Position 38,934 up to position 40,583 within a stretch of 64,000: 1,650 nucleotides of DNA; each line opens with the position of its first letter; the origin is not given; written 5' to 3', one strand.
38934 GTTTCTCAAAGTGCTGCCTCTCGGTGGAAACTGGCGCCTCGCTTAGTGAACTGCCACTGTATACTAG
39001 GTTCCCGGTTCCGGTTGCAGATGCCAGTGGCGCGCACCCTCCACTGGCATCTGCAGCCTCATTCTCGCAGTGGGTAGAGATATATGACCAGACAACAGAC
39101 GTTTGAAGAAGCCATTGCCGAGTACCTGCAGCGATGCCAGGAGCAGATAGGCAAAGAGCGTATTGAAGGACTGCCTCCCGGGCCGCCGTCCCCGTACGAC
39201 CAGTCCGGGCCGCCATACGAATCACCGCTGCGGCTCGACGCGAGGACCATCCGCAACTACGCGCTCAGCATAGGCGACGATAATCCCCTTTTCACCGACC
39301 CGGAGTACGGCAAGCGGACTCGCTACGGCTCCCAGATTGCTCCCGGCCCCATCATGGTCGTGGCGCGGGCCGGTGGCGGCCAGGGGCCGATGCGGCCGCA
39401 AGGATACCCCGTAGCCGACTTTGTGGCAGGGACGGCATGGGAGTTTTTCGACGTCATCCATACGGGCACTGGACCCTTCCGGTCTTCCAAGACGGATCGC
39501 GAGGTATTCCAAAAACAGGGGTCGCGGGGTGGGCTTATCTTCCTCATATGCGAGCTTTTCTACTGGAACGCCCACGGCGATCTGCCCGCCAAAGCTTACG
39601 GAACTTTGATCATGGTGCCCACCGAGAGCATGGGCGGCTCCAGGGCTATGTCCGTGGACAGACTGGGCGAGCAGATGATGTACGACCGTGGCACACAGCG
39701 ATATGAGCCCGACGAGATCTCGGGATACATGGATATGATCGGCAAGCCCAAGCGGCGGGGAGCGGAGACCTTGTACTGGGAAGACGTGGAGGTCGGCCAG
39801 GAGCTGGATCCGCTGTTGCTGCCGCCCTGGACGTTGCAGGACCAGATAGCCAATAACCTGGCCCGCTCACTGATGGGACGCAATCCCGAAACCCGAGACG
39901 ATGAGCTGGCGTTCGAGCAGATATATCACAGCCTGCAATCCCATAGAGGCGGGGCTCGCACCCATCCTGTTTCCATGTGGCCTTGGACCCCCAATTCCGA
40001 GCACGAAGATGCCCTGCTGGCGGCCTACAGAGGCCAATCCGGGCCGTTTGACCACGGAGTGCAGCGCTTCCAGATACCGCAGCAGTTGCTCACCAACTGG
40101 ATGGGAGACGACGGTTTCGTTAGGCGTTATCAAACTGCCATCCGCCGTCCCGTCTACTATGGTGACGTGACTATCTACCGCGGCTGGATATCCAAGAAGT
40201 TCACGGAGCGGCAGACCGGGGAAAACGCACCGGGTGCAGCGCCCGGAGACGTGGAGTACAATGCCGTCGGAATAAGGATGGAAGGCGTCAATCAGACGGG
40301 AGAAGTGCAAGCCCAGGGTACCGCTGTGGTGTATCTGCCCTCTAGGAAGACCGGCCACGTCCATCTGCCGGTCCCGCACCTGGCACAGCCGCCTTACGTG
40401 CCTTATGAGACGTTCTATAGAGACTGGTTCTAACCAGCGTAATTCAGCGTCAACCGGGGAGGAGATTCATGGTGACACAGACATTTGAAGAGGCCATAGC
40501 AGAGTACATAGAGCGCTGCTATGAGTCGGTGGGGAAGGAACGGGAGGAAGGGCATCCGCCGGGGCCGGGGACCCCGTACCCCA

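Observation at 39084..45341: Most complete copy of an iterated module: two tandem double hot-dog proteins, a coupled pair of family-III CoA-transferases, and a crotonase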

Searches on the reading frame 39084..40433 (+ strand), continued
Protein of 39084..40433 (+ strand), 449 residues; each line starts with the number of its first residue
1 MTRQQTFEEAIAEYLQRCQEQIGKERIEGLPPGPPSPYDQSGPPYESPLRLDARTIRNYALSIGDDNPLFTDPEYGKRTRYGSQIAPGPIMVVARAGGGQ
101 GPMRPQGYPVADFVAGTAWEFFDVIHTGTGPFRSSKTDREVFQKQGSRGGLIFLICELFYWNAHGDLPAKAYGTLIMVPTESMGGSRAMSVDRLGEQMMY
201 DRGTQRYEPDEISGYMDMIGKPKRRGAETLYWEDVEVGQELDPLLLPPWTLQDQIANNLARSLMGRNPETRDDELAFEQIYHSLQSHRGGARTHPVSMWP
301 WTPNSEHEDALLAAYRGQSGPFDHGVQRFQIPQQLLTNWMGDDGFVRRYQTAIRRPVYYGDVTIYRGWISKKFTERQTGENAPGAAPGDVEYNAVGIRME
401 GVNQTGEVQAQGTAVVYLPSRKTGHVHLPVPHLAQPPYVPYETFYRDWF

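Call 52: search_protein_families(library=pfam, proteins=[L065:3182-4078:+, L065:4075-4974:+, L065:4946-5953:+, L065:5950-6729:+, L065:7467-8306:+, L065:8303-9100:+, L065:9866-11098:+, L065:13507-14376:+, L065:14316-15203:+, L065:16323-17708:+])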
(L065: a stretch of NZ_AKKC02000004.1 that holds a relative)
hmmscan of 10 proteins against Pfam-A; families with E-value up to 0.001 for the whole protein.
L065:3182-4078:+ (298 aa): 6 families
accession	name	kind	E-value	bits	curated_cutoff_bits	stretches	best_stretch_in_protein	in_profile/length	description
PF03446.21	NAD_binding_2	-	3.6e-39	134.8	21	1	6-161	1-158/161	NAD binding domain of 6-phosphogluconate dehydrogenase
PF14833.11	NAD_binding_11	-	3.9e-26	92.1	30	1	166-287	1-121/122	NAD-binding of NADP-dependent 3-hydroxyisobutyrate dehydrogenase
PF03807.23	F420_oxidored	-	1.8e-05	25.7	21.6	1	6-96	1-92/94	NADP oxidoreductase coenzyme F420-dependent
PF03721.20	UDPG_MGDP_dh_N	-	7.2e-05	22.9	27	0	74-111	99-136/187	UDP-glucose/GDP-mannose dehydrogenase family, NAD binding domain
PF02826.25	2-Hacid_dh_C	-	9.7e-05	22.2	25.1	1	3-110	35-141/178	D-isomer specific 2-hydroxyacid dehydrogenase, NAD binding domain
PF02153.23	PDH_N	-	0.00024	21.1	26.5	1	25-123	5-105/154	Prephenate dehydrogenase, nucleotide-binding domain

L065:4075-4974:+ (299 aa): 1 family
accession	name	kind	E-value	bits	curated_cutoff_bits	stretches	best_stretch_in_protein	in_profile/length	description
PF02653.21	BPD_transp_2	-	1.8e-25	90.1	26.8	1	17-283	4-269/269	Branched-chain amino acid transport system / permease component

L065:4946-5953:+ (335 aa): 1 family
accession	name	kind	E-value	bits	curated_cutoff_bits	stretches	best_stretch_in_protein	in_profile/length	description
PF02653.21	BPD_transp_2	-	6.3e-22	78.4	26.8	1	63-314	12-268/269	Branched-chain amino acid transport system / permease component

L065:5950-6729:+ (259 aa): 4 families
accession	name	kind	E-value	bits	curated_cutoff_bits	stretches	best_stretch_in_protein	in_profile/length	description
PF00005.33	ABC_tran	-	7.2e-31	108.1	25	1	24-184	1-136/137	ABC transporter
PF13304.12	AAA_21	-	1.9e-08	35.2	27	1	36-57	1-22/304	AAA domain, putative AbiEii toxin, Type IV TA system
PF13476.12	AAA_23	-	3.7e-06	28.2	27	1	20-57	6-42/201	AAA domain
PF12399.14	BCA_ABC_TP_C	-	9.4e-06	25.5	25.5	1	234-259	2-27/27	Branched-chain amino acid ATP-binding cassette transporter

L065:7467-8306:+ (279 aa): 3 families
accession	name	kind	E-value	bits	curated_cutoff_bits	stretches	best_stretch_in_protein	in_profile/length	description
PF00753.33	Lactamase_B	-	2.3e-15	57.5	22.7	1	49-222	8-169/196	Metallo-beta-lactamase superfamily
PF12706.13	Lactamase_B_2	-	4.2e-06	26.9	27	1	59-121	3-53/200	Beta-lactamase superfamily domain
PF13483.12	Lactamase_B_3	-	0.00027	21.4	24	1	49-126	9-68/160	Beta-lactamase superfamily domain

L065:8303-9100:+ (265 aa): 0 families

L065:9866-11098:+ (410 aa): 2 families
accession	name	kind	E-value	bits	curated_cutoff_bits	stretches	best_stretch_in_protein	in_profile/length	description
PF13452.11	FAS1_DH_region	-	1.4e-20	74.2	22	1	54-169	15-131/132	FAS1-like, dehydratase domain region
PF01575.25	MaoC_dehydratas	-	5.8e-06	26.4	27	1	65-145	30-110/123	MaoC like domain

L065:13507-14376:+ (289 aa): 0 families

L065:14316-15203:+ (295 aa): 2 families
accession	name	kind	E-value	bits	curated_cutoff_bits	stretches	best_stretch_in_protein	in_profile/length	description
PF03328.21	HpcH_HpaI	-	9.4e-31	107.2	25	1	36-236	2-221/221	HpcH/HpaI aldolase/citrate lyase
PF15617.12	C-C_Bond_Lyase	-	1.6e-09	37.8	28.4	1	215-289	237-311/320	C-C_Bond_Lyase of the TIM-Barrel fold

L065:16323-17708:+ (461 aa): 2 families
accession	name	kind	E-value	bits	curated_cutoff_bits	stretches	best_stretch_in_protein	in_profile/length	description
PF04030.19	ALO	-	1.3e-39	136.9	23.1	2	314-457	109-256/258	D-arabinono-1,4-lactone oxidase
PF01565.28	FAD_binding_4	-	1.7e-27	96.2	26.4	1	73-203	5-138/139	FAD binding domain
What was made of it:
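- In Rhizobium it sits with a CitE/HpcH lyase (call 52). The 350-aa branch in Rhizobium sp. CF080 has a CitE/HpcH-type lyase beside CTb/CTa (call 52).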

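Call 77: search_protein_representatives(alignment_id=A1)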
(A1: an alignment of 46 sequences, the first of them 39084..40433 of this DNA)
Query: 46 sequences, 448 profile positions. Proteins with E-value up to 0.001 (for the whole library): 2916; up to 1e-10: 1119; up to 1e-30: 338. The best 150 are listed.
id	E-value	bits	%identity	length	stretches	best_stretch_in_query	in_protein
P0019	3.1e-191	652.5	-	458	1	3-448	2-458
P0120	1.8e-188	643.3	-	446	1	3-448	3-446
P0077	4.6e-186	635.4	-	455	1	2-448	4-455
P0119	1.5e-173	594.2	-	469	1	3-448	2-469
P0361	3.0e-152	524.0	-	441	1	2-448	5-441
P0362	1.3e-131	455.9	-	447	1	4-443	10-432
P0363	1.1e-130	452.9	-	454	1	1-445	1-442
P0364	1.5e-128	445.9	-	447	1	5-436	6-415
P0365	5.2e-104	365.0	-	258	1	188-448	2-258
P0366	2.2e-103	362.9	-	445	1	11-446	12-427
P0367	1.5e-95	337.1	-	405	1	41-432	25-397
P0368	5.8e-91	322.0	-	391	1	10-430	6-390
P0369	9.3e-91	321.3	-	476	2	52-254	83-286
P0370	3.0e-89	316.3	-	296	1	159-436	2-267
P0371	8.4e-88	311.6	-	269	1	192-448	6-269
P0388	2.3e-65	237.6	-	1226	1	48-422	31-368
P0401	3.4e-57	210.7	-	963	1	51-421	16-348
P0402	4.0e-57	210.5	-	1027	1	48-422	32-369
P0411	3.2e-55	204.2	-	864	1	44-424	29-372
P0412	8.1e-55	202.9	-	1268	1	47-422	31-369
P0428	8.1e-52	193.0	-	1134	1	50-417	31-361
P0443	2.0e-49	185.1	-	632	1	48-422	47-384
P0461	1.1e-46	176.0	-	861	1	50-420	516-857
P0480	1.2e-44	169.3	-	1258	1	43-419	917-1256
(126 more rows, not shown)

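Call 78: search_protein_families(library=pfam, proteins=[P0388, P0412, P0480, P0402, P0401, P0411, P0461, P0428, P0443], max_evalue=0.00001)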
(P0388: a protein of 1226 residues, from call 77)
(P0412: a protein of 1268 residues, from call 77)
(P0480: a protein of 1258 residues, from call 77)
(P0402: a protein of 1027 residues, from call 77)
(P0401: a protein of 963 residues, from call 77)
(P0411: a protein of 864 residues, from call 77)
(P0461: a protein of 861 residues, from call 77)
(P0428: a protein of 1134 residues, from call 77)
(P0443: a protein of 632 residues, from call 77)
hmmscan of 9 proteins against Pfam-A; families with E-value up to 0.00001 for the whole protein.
P0388 (1226 aa): 7 families
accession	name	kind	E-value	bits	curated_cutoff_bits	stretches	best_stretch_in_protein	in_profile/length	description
PF00501.34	AMP-binding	-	3.7e-77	260.2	29.9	1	395-748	2-378/384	AMP-binding enzyme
PF00975.26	Thioesterase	-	3.1e-30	106.5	26.4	1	1006-1214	1-219/226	Thioesterase domain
PF13452.11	FAS1_DH_region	-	8.9e-16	58.7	22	1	27-149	7-129/132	FAS1-like, dehydratase domain region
PF00550.31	PP-binding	-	5.8e-14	52.5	20.8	1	922-984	3-67/67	Phosphopantetheine attachment site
PF13193.12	AMP-binding_C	-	9.8e-13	49.3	24.5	1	812-892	2-76/76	AMP-binding enzyme C-terminal domain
PF01575.25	MaoC_dehydratas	-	1.3e-07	31.7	27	0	266-343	37-116/123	MaoC like domain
PF00561.26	Abhydrolase_1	-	2.5e-07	31.1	25.8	1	1006-1137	1-124/245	alpha/beta hydrolase fold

P0412 (1268 aa): 5 families
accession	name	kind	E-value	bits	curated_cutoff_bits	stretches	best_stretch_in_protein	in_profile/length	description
PF00501.34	AMP-binding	-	1.5e-82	277.9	29.9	1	398-758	1-384/384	AMP-binding enzyme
PF00975.26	Thioesterase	-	3.2e-18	67.2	26.4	1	1018-1117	17-114/226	Thioesterase domain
PF00550.31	PP-binding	-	2.2e-13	50.7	20.8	1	923-986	2-67/67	Phosphopantetheine attachment site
PF13452.11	FAS1_DH_region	-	2.5e-11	44.3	22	1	21-150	3-129/132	FAS1-like, dehydratase domain region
PF13193.12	AMP-binding_C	-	7.4e-11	43.3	24.5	1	817-892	1-76/76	AMP-binding enzyme C-terminal domain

P0480 (1258 aa): 5 families
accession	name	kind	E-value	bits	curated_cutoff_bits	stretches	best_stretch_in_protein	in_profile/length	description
PF00501.34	AMP-binding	-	3.6e-63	214.1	29.9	1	28-381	5-383/384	AMP-binding enzyme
PF00975.26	Thioesterase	-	2.3e-22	80.8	26.4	1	628-875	2-223/226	Thioesterase domain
PF00550.31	PP-binding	-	1.9e-13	50.9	20.8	1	542-602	2-64/67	Phosphopantetheine attachment site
PF13193.12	AMP-binding_C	-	8.3e-10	39.9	24.5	1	441-512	1-76/76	AMP-binding enzyme C-terminal domain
PF13452.11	FAS1_DH_region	-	4.3e-09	37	22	1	912-1015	4-106/132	FAS1-like, dehydratase domain region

P0402 (1027 aa): 4 families
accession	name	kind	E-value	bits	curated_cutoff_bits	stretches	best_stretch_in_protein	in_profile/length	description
PF00501.34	AMP-binding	-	7.8e-87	292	29.9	1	398-758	1-384/384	AMP-binding enzyme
PF13452.11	FAS1_DH_region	-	3.2e-14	53.6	22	1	31-148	10-127/132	FAS1-like, dehydratase domain region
PF00550.31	PP-binding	-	3.3e-13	50.1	20.8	1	923-982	3-64/67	Phosphopantetheine attachment site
PF13193.12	AMP-binding_C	-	6.1e-12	46.7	24.5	1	817-892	1-76/76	AMP-binding enzyme C-terminal domain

P0401 (963 aa): 4 families
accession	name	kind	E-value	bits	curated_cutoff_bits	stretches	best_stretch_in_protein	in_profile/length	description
PF00501.34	AMP-binding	-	4.2e-72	243.5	29.9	1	372-729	2-383/384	AMP-binding enzyme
PF13452.11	FAS1_DH_region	-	1e-11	45.5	22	1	12-132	10-130/132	FAS1-like, dehydratase domain region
PF13193.12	AMP-binding_C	-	1.2e-09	39.4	24.5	1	789-863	1-75/76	AMP-binding enzyme C-terminal domain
PF00550.31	PP-binding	-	4.7e-07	30.4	20.8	1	890-954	1-67/67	Phosphopantetheine attachment site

P0411 (864 aa): 3 families
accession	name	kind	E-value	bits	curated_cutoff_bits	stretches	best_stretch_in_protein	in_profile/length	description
PF00501.34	AMP-binding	-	3.2e-73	247.2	29.9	1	397-755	1-384/384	AMP-binding enzyme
PF13452.11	FAS1_DH_region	-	6.5e-15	55.9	22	1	27-153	5-131/132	FAS1-like, dehydratase domain region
PF01575.25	MaoC_dehydratas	-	2.5e-07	30.8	27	0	34-127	16-108/123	MaoC like domain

P0461 (861 aa): 3 families
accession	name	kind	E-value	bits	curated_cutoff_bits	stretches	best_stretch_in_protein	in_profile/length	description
PF03972.19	MmgE_PrpD_N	-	5.8e-59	199.7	32.1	1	10-248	3-239/244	MmgE/PrpD N-terminal domain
PF19305.4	MmgE_PrpD_C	-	1.8e-37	129.3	32.1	1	272-429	1-153/173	MmgE/PrpD C-terminal domain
PF13452.11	FAS1_DH_region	-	3.1e-14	53.7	22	1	509-634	6-129/132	FAS1-like, dehydratase domain region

P0428 (1134 aa): 3 families
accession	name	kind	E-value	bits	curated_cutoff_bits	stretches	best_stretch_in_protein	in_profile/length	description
PF00501.34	AMP-binding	-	1.5e-82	277.9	29.9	1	396-757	1-384/384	AMP-binding enzyme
PF13452.11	FAS1_DH_region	-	9.5e-14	52.1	22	1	23-147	5-129/132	FAS1-like, dehydratase domain region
PF05050.19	Methyltransf_21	-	8.1e-13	49.3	22.7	1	908-1096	1-170/173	Methyltransferase FkbM domain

P0443 (632 aa): 2 families
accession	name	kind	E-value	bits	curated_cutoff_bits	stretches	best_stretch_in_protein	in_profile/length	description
PF00501.34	AMP-binding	-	9.2e-35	120.6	29.9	1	417-628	1-239/384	AMP-binding enzyme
PF13452.11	FAS1_DH_region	-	3.6e-08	34.1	22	1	44-165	8-129/132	FAS1-like, dehydratase domain region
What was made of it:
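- It is fused to adenylation-carrier-thioesterase modules and once to MmgE/PrpD (call 78).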

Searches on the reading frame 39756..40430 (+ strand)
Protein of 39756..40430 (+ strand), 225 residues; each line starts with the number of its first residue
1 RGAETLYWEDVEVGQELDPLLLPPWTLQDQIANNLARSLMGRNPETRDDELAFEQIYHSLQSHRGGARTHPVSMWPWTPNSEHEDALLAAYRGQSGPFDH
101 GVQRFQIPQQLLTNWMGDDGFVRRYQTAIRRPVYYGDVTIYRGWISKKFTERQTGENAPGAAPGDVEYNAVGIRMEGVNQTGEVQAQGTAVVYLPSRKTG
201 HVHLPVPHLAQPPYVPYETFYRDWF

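Call 38: search_solved_structures(query=window:39756-40430:+, max_evalue=10, show_alignments=5)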
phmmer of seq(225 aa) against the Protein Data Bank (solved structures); distinct sequences matched with E-value up to 10: 3.
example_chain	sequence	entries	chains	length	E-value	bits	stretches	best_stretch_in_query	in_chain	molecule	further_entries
2gfu_A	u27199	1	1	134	0.029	17.3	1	111-171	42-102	DNA mismatch repair protein MSH6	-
4v12_A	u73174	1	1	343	0.036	17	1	79-156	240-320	MAOC LIKE DOMAIN PROTEIN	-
6oqm_A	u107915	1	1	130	0.041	16.8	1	112-171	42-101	DNA mismatch repair protein Msh6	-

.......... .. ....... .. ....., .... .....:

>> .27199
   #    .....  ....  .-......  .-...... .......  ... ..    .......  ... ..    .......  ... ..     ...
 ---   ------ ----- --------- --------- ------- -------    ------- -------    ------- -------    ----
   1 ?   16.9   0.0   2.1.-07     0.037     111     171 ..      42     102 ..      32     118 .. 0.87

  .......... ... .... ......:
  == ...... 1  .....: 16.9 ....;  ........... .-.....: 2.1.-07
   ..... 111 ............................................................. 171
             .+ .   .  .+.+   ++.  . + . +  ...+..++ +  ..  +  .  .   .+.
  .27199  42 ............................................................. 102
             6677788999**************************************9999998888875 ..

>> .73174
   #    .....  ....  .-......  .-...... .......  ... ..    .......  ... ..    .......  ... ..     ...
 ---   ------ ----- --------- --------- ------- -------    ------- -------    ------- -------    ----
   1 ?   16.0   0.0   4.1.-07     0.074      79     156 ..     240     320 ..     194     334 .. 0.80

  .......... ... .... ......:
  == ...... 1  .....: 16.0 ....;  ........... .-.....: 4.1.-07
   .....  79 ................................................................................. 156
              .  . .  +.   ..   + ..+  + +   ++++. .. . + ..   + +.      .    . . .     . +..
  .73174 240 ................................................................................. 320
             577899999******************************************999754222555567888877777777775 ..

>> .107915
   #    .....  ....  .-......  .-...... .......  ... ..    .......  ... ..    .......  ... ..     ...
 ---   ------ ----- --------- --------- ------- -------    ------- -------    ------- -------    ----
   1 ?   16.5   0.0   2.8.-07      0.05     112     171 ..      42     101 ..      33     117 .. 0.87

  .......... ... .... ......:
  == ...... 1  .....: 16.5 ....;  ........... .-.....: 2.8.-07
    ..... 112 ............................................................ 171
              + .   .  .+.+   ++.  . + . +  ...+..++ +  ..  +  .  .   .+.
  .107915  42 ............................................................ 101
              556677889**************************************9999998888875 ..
